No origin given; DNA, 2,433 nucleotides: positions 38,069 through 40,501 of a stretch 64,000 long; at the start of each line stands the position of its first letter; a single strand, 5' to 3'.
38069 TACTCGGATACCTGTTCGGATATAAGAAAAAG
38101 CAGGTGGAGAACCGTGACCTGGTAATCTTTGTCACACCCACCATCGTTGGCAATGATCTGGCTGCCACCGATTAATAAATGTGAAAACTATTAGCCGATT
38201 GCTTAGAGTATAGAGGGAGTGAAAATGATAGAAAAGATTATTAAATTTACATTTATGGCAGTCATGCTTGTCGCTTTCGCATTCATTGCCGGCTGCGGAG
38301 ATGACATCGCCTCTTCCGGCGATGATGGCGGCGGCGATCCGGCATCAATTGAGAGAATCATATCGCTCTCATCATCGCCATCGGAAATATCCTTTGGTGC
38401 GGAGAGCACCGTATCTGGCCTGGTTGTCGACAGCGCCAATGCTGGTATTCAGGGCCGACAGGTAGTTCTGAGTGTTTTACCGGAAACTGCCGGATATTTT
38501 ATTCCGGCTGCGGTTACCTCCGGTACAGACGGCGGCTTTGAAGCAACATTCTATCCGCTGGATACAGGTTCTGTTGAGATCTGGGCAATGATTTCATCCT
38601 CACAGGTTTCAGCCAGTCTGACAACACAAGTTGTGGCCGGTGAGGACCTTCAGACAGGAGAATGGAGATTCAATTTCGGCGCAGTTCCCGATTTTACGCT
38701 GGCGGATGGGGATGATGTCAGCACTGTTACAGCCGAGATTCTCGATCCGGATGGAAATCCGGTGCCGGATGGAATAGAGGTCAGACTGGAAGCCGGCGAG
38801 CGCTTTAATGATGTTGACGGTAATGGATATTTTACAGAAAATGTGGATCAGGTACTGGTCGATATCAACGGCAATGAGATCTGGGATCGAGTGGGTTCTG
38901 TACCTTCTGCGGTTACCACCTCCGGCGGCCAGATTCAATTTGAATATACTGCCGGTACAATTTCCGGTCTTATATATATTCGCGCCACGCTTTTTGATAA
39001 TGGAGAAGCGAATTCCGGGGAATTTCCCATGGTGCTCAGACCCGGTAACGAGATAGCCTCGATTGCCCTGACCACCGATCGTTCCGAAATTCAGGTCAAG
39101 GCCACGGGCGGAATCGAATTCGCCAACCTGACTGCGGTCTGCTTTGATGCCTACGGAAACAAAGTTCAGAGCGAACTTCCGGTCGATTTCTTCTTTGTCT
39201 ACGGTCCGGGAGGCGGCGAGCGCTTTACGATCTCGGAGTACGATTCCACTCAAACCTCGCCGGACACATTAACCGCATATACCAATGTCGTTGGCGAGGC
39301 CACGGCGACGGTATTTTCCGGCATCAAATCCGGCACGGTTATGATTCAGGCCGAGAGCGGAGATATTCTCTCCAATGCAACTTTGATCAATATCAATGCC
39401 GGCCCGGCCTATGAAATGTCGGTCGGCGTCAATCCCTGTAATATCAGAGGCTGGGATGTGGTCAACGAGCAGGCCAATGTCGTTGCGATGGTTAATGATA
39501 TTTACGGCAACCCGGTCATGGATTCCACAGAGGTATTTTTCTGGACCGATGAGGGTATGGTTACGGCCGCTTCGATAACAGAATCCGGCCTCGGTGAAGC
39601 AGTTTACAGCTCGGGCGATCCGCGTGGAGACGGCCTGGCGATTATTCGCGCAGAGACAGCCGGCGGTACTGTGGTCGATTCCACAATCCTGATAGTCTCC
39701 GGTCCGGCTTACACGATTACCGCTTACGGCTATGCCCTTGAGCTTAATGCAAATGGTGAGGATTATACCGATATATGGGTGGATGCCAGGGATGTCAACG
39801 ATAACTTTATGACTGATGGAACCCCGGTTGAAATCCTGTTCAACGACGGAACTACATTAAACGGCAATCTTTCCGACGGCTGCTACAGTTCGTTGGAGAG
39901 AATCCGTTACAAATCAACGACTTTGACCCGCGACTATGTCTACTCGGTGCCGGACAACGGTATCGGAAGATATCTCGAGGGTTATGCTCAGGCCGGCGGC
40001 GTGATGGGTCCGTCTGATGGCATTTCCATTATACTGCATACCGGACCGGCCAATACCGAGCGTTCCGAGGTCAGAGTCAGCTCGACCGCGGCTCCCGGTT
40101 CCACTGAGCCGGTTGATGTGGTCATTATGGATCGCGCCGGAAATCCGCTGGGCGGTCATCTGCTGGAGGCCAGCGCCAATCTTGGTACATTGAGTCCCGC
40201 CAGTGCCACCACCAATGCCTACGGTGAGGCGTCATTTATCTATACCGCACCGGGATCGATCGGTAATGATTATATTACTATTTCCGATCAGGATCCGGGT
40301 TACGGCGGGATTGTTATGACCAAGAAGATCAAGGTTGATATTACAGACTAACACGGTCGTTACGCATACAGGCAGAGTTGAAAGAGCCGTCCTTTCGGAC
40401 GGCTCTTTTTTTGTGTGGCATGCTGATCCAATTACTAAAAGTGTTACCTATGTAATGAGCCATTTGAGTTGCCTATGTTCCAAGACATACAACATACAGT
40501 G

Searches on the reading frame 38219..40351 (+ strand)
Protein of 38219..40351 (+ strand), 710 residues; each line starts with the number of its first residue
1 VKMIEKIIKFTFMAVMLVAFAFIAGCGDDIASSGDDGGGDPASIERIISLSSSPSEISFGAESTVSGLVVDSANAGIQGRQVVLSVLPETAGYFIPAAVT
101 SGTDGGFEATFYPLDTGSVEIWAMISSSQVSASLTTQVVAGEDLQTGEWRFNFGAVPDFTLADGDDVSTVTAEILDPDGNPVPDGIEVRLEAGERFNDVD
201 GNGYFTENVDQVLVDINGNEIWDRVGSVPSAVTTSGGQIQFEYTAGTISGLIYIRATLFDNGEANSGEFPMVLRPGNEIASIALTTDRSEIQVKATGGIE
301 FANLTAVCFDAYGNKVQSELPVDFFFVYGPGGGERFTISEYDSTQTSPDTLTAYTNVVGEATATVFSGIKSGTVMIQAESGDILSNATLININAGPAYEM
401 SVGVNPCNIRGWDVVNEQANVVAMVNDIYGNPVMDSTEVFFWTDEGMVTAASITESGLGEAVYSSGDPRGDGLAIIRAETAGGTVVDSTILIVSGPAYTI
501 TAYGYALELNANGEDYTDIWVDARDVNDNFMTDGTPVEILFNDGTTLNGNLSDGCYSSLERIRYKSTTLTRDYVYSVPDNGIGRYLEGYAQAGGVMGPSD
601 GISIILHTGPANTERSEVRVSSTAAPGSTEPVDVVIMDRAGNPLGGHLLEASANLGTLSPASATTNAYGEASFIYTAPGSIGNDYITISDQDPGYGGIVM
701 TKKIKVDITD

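Call 70: search_protein_families(library=pfam, proteins=[window:38219-40351:+], max_evalue=0.001)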
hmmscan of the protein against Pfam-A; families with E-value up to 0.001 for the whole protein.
window:38219-40351:+ (710 aa): 3 families
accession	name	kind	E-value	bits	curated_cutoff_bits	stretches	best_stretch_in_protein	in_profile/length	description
PF02369.22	Big_1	-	4.7e-19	68.7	34.9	2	62-136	18-90/93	Bacterial Ig-like domain (group 1)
PF09134.16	Invasin_D3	-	1.9e-14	54.4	33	1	624-686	16-78/98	Invasin, domain 3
PF18565.7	Glyco_hydro2_C5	-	6.1e-09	36.1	32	0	282-383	1-97/103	Glycoside hydrolase family 2 C-terminal domain 5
